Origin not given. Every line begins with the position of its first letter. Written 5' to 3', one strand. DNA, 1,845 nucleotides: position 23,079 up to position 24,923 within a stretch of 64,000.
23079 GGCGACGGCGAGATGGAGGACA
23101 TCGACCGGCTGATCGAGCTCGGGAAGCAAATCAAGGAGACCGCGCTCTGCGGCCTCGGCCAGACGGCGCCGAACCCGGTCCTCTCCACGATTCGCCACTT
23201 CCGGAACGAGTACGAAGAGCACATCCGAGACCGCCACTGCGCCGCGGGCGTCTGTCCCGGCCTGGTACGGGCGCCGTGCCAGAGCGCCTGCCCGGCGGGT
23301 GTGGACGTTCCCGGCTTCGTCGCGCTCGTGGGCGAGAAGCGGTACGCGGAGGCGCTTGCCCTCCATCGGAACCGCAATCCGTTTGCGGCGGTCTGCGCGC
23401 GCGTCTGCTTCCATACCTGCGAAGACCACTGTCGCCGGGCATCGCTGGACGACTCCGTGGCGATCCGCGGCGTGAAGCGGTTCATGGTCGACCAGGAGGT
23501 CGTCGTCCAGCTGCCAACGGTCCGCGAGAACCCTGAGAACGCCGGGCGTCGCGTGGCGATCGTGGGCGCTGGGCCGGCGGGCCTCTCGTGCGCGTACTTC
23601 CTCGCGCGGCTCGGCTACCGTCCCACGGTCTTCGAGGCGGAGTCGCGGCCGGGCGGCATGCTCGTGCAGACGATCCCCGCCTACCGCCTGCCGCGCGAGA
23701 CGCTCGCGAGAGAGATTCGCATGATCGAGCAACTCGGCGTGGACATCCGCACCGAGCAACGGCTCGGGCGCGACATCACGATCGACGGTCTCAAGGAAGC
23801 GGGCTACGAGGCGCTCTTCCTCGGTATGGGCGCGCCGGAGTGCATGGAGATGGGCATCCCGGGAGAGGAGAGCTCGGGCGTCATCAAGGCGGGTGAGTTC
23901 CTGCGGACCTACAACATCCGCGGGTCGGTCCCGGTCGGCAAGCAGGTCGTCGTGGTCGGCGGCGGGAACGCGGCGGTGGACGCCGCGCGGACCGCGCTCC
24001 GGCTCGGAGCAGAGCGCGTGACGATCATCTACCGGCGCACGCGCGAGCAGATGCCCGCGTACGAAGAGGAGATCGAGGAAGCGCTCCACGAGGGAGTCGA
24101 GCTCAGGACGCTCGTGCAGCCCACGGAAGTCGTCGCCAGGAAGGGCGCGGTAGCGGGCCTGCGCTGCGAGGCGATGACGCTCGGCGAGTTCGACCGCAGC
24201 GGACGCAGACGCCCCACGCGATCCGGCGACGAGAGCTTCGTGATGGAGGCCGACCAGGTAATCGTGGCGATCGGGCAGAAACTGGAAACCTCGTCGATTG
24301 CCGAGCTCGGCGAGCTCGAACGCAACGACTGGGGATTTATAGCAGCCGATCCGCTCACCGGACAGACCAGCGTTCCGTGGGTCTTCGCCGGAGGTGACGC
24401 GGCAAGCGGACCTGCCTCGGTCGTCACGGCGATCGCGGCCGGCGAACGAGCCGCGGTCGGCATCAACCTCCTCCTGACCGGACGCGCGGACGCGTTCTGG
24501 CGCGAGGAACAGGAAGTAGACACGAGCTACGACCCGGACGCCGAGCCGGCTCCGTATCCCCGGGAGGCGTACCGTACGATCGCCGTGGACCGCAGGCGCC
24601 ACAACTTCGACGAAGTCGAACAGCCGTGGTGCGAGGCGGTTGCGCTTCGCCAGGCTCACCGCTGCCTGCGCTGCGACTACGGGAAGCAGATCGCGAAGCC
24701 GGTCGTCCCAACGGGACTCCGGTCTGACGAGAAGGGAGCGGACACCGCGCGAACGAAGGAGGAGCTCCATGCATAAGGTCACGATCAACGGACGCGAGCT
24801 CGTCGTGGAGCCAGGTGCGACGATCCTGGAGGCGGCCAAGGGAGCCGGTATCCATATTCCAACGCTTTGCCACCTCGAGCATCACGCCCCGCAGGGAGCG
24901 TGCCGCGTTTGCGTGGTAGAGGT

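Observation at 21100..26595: [FeFe]-hydrogenase operon whose flavoprotein subunit ends in a complete GltD/NfnB-like NAD(P)H-FAD module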

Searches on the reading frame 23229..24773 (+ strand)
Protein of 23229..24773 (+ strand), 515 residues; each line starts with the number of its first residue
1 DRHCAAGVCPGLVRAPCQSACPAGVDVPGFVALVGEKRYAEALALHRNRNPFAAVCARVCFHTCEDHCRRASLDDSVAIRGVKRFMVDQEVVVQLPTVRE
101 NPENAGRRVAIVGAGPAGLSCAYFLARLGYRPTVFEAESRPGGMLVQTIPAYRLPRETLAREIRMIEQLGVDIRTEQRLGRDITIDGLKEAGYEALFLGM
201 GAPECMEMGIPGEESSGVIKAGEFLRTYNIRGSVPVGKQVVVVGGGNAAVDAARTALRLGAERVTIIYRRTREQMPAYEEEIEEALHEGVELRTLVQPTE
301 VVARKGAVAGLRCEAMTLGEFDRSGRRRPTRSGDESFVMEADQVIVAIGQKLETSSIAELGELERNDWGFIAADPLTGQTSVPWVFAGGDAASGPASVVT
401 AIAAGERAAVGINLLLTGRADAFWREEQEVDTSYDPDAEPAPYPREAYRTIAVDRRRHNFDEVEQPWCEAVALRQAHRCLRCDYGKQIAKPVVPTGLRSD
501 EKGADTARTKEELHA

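Call 35: search_solved_structures(query=window:23229-24773:+, show_alignments=5, max_evalue=1e-30)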
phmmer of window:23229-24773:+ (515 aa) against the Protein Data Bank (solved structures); distinct sequences matched with E-value up to 1e-30: 12.
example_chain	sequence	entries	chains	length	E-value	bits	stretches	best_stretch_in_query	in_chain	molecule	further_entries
9bov_A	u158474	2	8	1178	5e-113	381.6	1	11-483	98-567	Molybdopterin oxidoreductase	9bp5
9n5u_A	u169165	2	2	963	6.2e-104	351.6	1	15-459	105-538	NfnA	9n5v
8oh5_C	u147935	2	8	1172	6e-100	338.4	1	11-483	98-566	Formate dehydrogenase-O, major subunit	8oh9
4ylf_B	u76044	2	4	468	2.1e-89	303.6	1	16-421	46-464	Dihydropyrimidine dehydrogenase subunit A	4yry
5jca_L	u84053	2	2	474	5.2e-84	285.8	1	14-416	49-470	NADH-dependent Ferredoxin:NADP Oxidoreductase (NfnI) subunit alpha | NADH-dependent Ferredoxin:NADP Oxidoreductase subunit alpha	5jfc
5vj7_A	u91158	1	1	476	3.4e-78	266.6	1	13-417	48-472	Oxidoreductase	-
1h7x_A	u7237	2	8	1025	8.9e-57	196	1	12-422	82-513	DIHYDROPYRIMIDINE DEHYDROGENASE | Dihydropyrimidine dehydrogenase [NADP(+)]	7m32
1gt8_A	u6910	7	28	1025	8.9e-57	196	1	12-422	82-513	DIHYDROPYRIMIDINE DEHYDROGENASE | Dihydropyrimidine dehydrogenase [NADP(+)]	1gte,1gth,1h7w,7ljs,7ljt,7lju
7m31_A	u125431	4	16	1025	8.9e-57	196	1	12-422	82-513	Dihydropyrimidine dehydrogenase [NADP(+)]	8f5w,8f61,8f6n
2vdc_G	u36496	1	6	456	7.7e-54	186.3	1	16-422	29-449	GLUTAMATE SYNTHASE [NADPH] SMALL CHAIN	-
6s6s_G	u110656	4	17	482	4.1e-53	183.9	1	16-422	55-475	Glutamate synthase [NADPH] small chain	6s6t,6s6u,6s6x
7mfm_I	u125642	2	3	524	6.9e-38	133.7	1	18-419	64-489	Glutamate synthase (NADPH) small chain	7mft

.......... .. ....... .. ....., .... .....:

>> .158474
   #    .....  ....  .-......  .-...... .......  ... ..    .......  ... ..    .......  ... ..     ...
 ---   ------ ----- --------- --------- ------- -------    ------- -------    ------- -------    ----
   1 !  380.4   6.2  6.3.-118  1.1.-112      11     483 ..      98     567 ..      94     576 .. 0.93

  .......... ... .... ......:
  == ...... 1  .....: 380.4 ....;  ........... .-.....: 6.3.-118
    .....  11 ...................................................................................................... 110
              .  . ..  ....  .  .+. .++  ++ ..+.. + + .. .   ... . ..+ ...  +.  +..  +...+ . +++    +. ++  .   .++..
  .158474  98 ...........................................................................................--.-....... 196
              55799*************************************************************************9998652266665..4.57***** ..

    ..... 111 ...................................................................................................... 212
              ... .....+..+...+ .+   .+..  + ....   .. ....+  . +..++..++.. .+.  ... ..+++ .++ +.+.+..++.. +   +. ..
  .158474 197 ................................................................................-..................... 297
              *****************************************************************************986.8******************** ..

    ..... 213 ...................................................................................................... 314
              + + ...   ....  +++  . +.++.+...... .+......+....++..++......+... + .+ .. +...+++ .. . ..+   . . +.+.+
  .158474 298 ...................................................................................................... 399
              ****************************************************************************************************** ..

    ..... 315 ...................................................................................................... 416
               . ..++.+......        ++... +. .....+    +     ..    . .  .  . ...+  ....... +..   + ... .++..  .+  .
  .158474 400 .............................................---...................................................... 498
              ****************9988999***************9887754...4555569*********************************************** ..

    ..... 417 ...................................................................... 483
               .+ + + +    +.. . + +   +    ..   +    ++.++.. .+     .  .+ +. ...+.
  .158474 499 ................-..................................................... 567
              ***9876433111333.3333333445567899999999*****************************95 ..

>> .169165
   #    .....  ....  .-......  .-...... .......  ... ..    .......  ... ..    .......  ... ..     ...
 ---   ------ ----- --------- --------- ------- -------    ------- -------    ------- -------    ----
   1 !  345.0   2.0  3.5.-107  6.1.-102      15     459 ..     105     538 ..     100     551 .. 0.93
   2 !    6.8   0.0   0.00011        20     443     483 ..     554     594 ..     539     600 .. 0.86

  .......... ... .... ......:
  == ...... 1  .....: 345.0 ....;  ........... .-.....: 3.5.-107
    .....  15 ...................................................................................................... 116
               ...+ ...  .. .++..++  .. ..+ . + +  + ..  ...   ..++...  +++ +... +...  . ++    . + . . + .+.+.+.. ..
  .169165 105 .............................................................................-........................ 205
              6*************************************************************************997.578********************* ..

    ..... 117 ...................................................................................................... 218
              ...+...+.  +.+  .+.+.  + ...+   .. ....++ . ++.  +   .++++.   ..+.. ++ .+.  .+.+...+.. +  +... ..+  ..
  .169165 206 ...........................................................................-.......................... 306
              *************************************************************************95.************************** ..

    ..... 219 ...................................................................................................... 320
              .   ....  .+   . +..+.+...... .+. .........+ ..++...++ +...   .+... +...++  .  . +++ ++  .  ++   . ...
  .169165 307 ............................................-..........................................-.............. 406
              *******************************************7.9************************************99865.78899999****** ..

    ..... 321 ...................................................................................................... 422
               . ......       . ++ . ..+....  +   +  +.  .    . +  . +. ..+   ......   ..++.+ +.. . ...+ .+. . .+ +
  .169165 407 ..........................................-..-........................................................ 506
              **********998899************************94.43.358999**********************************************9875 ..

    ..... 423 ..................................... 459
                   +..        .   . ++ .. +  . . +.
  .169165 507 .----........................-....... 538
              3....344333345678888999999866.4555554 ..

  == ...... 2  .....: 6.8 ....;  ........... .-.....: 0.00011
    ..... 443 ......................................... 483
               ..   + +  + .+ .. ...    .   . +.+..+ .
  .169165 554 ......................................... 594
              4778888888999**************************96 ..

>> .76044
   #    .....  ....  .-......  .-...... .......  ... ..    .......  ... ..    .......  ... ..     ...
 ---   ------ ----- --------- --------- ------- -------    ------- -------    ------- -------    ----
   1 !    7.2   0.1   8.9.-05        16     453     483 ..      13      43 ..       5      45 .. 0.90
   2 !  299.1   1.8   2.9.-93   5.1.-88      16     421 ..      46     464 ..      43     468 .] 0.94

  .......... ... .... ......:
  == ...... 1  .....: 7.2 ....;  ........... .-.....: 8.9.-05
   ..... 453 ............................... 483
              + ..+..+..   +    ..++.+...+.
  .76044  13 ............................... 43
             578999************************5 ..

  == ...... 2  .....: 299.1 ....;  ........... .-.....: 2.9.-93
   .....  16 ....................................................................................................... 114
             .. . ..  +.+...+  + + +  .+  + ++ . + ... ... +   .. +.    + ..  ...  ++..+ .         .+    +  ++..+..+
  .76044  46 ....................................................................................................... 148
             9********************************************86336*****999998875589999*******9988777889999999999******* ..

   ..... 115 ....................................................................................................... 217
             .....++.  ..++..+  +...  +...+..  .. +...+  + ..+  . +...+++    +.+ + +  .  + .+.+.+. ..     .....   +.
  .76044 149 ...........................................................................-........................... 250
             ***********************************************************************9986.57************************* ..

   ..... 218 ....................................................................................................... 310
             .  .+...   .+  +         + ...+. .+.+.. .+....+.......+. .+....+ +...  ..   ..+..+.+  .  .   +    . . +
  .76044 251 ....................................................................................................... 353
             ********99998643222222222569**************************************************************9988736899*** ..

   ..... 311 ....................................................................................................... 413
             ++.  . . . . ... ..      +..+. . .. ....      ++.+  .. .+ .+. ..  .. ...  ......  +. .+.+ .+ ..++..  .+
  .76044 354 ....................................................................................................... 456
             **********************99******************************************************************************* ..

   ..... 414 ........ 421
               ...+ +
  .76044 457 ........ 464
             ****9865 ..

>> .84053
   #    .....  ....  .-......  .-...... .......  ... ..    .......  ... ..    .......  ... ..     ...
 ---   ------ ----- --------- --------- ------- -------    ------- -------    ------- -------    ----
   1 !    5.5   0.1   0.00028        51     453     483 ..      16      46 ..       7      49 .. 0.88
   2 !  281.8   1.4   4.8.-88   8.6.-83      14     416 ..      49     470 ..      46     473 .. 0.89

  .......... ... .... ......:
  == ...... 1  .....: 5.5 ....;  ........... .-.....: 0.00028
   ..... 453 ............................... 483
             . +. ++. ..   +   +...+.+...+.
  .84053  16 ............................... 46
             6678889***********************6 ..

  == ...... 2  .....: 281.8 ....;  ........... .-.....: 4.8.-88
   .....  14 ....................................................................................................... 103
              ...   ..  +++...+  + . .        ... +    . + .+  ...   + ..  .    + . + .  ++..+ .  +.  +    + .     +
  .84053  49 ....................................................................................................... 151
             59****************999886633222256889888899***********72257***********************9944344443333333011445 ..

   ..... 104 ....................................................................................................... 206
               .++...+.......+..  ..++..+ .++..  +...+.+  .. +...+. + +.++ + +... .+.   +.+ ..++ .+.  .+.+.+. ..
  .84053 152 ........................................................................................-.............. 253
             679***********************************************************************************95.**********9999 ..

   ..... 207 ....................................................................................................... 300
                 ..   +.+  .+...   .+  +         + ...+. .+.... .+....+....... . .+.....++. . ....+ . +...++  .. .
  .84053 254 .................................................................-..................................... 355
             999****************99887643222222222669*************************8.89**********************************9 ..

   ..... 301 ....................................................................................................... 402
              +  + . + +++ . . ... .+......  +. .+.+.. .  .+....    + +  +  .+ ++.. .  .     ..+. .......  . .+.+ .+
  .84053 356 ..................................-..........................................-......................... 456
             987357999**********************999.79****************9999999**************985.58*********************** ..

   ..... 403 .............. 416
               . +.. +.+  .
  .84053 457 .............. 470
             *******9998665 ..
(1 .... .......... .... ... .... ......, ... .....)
